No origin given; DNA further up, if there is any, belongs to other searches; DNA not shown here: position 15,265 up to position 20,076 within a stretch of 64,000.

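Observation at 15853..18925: Eleven tandem 93-94-aa Cys-pair repeats with a 4-unit higher-order repeat in a 1504-aa surface protein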

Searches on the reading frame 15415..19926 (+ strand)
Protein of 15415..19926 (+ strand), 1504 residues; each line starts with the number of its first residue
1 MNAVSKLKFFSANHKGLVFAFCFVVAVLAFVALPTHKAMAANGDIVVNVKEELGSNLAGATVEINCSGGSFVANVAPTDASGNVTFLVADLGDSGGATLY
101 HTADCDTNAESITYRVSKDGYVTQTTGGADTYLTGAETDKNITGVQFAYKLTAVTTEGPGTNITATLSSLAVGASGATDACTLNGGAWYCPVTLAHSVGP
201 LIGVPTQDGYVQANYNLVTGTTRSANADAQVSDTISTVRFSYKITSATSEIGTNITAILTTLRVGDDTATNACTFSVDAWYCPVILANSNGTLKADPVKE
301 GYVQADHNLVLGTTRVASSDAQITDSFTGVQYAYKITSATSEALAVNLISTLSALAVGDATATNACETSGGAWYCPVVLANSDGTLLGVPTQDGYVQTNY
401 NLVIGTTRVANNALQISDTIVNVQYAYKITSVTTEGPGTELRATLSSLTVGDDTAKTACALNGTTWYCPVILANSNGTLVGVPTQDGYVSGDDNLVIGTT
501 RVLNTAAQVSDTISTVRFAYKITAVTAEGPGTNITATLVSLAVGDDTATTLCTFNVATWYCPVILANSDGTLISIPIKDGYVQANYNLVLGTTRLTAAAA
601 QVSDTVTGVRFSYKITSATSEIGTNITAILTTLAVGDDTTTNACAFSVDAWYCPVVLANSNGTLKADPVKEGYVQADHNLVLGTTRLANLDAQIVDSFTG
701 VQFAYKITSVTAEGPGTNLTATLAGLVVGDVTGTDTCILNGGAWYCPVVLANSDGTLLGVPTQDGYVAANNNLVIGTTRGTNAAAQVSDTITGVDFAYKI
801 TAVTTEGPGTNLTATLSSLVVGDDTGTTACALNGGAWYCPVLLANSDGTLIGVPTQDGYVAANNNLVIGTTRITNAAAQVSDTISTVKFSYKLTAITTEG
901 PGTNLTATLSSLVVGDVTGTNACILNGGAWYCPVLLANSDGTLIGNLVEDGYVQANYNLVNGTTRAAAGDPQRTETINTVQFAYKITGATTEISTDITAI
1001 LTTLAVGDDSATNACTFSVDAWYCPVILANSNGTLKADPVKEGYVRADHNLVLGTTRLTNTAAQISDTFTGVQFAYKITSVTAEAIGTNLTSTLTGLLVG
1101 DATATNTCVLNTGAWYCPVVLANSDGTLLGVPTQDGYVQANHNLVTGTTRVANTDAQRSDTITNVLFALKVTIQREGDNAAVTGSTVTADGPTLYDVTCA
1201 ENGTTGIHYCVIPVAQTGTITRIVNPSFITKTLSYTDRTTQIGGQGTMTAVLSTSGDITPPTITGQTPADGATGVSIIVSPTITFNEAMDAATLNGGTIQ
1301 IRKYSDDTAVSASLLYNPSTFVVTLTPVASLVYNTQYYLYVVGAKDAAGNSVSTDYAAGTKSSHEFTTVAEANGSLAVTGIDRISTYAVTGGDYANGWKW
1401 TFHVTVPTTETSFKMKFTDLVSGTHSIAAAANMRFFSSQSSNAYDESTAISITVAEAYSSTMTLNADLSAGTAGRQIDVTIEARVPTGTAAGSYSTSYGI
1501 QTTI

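Call 6: search_protein_families(library=pfam, proteins=[window:15415-19926:+], max_evalue=0.1)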
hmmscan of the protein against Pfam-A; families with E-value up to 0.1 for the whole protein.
window:15415-19926:+ (1504 aa): 5 families
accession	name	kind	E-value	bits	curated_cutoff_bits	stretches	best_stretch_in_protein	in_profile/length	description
PF13205.12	Big_5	-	6.4e-18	65.9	23.6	1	1257-1368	1-105/105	Bacterial Ig-like domain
PF10090.15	HPTransfase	-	3.8e-05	23.9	22.9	0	524-572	67-115/123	Histidine phosphotransferase C-terminal domain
PF02210.31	Laminin_G_2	-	0.00087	20.2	22.9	0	565-604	11-52/126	Laminin G domain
PF15348.11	GEMIN8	-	0.016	15.7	29.7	0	1133-1159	154-180/229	Gemini of Cajal bodies-associated protein 8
PF25641.1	Head_fiber_dimeric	-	0.068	13.4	30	0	110-127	31-48/61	Head fiber dimeric protein-like domain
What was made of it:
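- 19183..19518 (+): Big_5 bacterial Ig-like domain (aa 1257-1368). Pfam PF13205, E=6.4e-18, 65.9 bits against a cut-off of 23.6 (call 6).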

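Call 10: find_homologous_proteins(query=window:15415-19926:+, max_evalue=0.00001)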
Query window:15415-19926:+ (1504 aa): 21 proteins with E <= 0.00001 among 8000 candidates.
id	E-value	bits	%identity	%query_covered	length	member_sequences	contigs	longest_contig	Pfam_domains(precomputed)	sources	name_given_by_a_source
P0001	0.0e+0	3233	100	100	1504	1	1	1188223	PF13205.13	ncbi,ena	-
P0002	0.0e+0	1847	50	73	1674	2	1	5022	PF09888.15,PF21731.3,PF19145.6,PF26681.1,PF02827.22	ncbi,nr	ncbi:MAG: hypothetical protein QGG26_17135, partial [Candidatus Undinarchaeales archaeon]|nr:hypothe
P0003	0.0e+0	1053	41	83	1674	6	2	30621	PF13205.13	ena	-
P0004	3.1e-271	921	41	90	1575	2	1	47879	-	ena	-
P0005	3.6e-263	895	43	88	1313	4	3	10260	PF13205.13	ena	-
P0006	1.6e-187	644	36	76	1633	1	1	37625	PF16656.12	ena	-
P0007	1.1e-162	562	40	70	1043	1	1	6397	PF13205.13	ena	-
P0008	1.1e-113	399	39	54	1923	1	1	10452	PF22840.2,PF02369.23,PF13860.13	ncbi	ncbi:MAG: Ig-like domain-containing protein [bacterium]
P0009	9.3e-100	353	43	33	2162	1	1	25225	-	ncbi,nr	ncbi:Uncharacterised protein [uncultured archaeon]|nr:Uncharacterised protein [uncultured archaeon]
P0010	1.3e-88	316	40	17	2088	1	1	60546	PF13205.13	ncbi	-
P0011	1.7e-88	316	30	44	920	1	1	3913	PF13205.13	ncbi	-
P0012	1.8e-75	273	38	44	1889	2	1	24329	-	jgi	jgi:hypothetical protein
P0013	5.9e-66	241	41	7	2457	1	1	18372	PF13313.12,PF13205.13,PF17957.8,PF20254.4,PF04234.19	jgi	jgi:hypothetical protein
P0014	2.2e-57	213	36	31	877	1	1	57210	-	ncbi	-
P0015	3.3e-49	186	38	29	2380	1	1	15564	PF19077.7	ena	-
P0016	2.1e-34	136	37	20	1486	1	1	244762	PF00395.26,PF00041.28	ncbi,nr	ncbi:MAG: S-layer homology domain-containing protein [Candidatus Peregrinibacteria bacterium]|nr:S-l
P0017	3.5e-32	129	33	8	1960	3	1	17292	PF13205.13,PF11999.14,PF04234.19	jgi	jgi:hypothetical protein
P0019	9.4e-20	88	45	7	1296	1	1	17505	PF13205.13,PF08305.18,PF07995.18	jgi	jgi:glucose/arabinose dehydrogenase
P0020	1.5e-18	84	42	6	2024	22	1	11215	PF13205.13,PF19078.7,PF00353.26,PF03098.21,PF00041.28,PF04234.19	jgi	-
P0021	7.2e-16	75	39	6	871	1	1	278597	PF00801.27,PF13205.13,PF11999.14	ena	-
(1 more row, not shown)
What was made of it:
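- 15415..19929 (+): ORF encoding the 1504-aa module-array protein. It is identical to P0001 from a 1,188,223-bp contig (call 10).
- One homologue carries SLH domains (P0016, call 10). The contig is 1.19 Mb (call 10).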

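Call 13: find_encoding_contigs(protein=P0001, flank=2000, max_places=3)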
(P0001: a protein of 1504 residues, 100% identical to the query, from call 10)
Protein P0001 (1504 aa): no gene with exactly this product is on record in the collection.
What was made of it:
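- Tried and rejected: find_encoding_contigs had no record for P0001 (call 13), so the source record and organism name were not obtained.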

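Call 20: find_related_loci(query=window:15415-19926:+, collection=genome_contigs, flank=6000)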
Query window:15415-19926:+ (1504 aa) in genome_contigs; peptide patterns used: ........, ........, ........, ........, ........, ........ (x = any residue, [..] = any of these).
29 stretches matched a pattern; 3 encode a relative of the query (tblastn E <= 1e-3); 3 distinct loci.
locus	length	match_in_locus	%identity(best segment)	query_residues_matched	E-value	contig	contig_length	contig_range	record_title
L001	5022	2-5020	50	112-1227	0e+0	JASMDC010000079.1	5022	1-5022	MAG: Candidatus Undinarchaeales archaeon isolate ETNP3_MAG_31 NODE_79_length_5022_cov_4.205460, whole genome shotgun seq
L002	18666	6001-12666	51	41-1311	0e+0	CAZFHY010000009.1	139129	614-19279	MAG TPA_asm: Candidatus Undinarchaeota archaeon isolate SRP077602_co2_57 genome assembly, contig: NODE_116_length_139129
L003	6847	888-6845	45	42-1298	0e+0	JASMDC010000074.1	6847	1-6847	MAG: Candidatus Undinarchaeales archaeon isolate ETNP3_MAG_31 NODE_74_length_6847_cov_3.827770, whole genome shotgun seq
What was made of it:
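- Tried and rejected: The scan with the full protein found 3 loci, none close (call 20).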

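Call 29: find_related_loci(query=window:15415-19926:+, collection=metagenome_contigs, flank=5000)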
Query window:15415-19926:+ (1504 aa) in metagenome_contigs; peptide patterns used: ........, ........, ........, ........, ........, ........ (x = any residue, [..] = any of these).
37 stretches matched a pattern; 4 encode a relative of the query (tblastn E <= 1e-3); 4 distinct loci.
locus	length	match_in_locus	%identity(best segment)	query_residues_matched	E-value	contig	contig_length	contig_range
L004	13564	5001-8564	36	136-1245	1e-107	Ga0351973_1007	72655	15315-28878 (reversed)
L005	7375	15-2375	36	136-1245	2e-96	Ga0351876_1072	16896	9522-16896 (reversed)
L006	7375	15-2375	36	136-1245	2e-96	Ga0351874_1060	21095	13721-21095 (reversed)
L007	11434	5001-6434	39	145-1239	7e-67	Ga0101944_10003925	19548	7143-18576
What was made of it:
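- No close strain was found in which to look for variation (calls 20, 29).
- Tried and rejected: The metagenome scan found 4 loci at 36-39% identity and no strain-level relatives (call 29).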

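Call 36: search_protein_families(library=pfam, proteins=[L002:15-1157:+, L002:1181-5788:+, L002:17487-18575:-, L002:5788-16920:+, L004:3738-11960:+, L004:663-3008:-, L004:11976-13427:+], max_evalue=0.001)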
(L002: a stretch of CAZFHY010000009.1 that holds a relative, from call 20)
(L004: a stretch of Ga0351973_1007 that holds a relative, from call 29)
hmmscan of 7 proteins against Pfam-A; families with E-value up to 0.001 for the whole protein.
L002:15-1157:+ (381 aa): 0 families

L002:1181-5788:+ (1536 aa): 0 families

L002:17487-18575:- (362 aa): 0 families

L002:5788-16920:+ (3711 aa): 2 families
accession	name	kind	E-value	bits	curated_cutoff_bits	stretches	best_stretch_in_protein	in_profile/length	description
PF09888.14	DUF2115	-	5.1e-06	27.5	25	0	1132-1153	127-148/162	Uncharacterized protein conserved in archaea (DUF2115)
PF12425.13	DUF3673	-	0.00033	20.9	22.3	0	784-803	7-26/53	Protein of unknown function (DUF3673)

L004:3738-11960:+ (2741 aa): 3 families
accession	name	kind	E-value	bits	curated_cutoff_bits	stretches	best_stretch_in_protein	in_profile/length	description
PF02369.22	Big_1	-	2.3e-10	40.9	34.9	1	2420-2505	7-90/93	Bacterial Ig-like domain (group 1)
PF09134.16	Invasin_D3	-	8e-09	36.3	33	1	2419-2507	9-95/98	Invasin, domain 3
PF13860.13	FlgD_ig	-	3e-05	24.3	27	1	2661-2723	14-76/79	FlgD Ig-like domain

L004:663-3008:- (781 aa): 2 families
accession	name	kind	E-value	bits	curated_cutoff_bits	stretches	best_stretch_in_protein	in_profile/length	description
PF00149.33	Metallophos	-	7.5e-14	53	21.5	1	539-712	25-191/191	Calcineurin-like phosphoesterase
PF16656.11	Pur_ac_phosph_N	-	6.6e-08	33.5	30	1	435-509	8-93/93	Purple acid Phosphatase, N-terminal domain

L004:11976-13427:+ (484 aa): 1 family
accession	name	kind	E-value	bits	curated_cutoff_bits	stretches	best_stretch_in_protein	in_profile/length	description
PF03349.22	Toluene_X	-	3.4e-05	22.9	29.7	0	52-87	20-58/421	Outer membrane protein transport protein (OMPP1/FadL/TodX)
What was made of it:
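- Tried and rejected: I could not confirm from its flanks that L002 is archaeal, because its neighbours have no Pfam hits (call 36).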

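Call 37: find_encoding_contigs(protein=P0009, flank=10000, max_places=2)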
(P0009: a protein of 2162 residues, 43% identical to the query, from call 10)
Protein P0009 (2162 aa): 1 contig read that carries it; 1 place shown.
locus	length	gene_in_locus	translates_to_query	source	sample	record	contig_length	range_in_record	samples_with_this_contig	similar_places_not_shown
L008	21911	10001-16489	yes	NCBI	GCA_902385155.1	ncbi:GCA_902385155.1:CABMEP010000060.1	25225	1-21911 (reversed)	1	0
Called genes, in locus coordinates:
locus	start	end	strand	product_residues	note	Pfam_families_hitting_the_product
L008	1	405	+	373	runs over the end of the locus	-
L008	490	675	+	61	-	-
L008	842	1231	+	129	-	PF01092:Ribosomal_S6e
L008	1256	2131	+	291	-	-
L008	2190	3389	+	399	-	PF00009:GTP_EFTU, PF03144:GTP_EFTU_D2 (weak), PF09173:eIF2_C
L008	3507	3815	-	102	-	PF01246:Ribosomal_L24e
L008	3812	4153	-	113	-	PF01200:Ribosomal_S28e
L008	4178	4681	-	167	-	PF01248:Ribosomal_L7Ae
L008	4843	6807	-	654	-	PF13328:HD_4, PF01966:HD (faint), PF04607:RelA_SpoT, PF02824:TGS, PF13291:ACT_4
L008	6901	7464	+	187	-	-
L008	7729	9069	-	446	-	PF01841:Transglut_core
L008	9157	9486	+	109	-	PF12647:RNHCP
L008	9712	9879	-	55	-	-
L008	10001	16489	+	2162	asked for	-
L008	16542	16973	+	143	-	PF06271:RDD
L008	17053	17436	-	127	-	PF01870:Hjc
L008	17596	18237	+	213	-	PF00571:CBS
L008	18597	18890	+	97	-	-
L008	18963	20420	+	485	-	PF01751:Toprim (weak), PF13155:Toprim_2 (weak), PF13662:Toprim_4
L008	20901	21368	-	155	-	-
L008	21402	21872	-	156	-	-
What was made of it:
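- Tried and rejected: The claim that archaea carry the module rests on L008 (call 37) and on record titles.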

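Call 38: find_encoding_contigs(protein=P0003, flank=10000, max_places=2)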
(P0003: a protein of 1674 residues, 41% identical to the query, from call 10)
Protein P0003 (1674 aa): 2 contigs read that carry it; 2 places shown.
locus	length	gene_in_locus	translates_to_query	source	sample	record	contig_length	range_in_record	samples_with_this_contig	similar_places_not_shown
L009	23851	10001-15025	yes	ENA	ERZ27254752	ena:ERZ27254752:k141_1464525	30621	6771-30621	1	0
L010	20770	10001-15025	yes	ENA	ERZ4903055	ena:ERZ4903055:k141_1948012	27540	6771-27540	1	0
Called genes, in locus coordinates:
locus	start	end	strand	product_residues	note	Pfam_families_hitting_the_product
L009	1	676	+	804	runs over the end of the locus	PF00133:tRNA-synt_1, PF09334:tRNA-synt_1g, PF13603:tRNA-synt_1_2, PF00133:tRNA-synt_1, PF09334:tRNA-synt_1g (weak), PF08264:Anticodon_1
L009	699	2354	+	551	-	PF03023:MurJ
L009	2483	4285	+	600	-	PF00009:GTP_EFTU, PF03144:GTP_EFTU_D2 (weak), PF14492:EFG_III, PF00679:EFG_C, PF06421:LepA_C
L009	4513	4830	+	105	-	-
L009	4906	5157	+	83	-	PF00462:Glutaredoxin, PF13417:GST_N_3 (weak)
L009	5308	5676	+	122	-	-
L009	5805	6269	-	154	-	PF00011:HSP20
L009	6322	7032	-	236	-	PF13367:PrsW-protease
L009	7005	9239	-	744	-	PF00133:tRNA-synt_1, PF09334:tRNA-synt_1g, PF08264:Anticodon_1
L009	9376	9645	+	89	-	-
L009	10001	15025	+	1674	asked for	PF13205:Big_5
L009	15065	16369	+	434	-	PF13290:CHB_HEX_C_1, PF13287:Fn3_assoc, PF13290:CHB_HEX_C_1, PF13287:Fn3_assoc, PF01471:PG_binding_1, PF09374:PG_binding_3 (faint), PF01471:PG_binding_1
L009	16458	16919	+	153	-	PF13473:Cupredoxin_1, PF00127:Copper-bind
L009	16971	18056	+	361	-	PF00579:tRNA-synt_1b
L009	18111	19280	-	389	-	PF07690:MFS_1, PF13347:MFS_2 (weak), PF07690:MFS_1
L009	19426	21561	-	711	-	PF00753:Lactamase_B, PF22505:RNase_J_b_CASP, PF17770:RNase_J_C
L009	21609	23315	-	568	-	PF00496:SBP_bac_5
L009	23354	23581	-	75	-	PF03840:SecG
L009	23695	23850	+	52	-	?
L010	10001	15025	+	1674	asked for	PF13205:Big_5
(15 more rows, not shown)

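Call 81: search_protein_families(library=ncbifam, proteins=[window:15415-19926:+], max_evalue=0.01)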
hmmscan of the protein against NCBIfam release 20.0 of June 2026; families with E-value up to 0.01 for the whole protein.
window:15415-19926:+ (1504 aa): 0 families
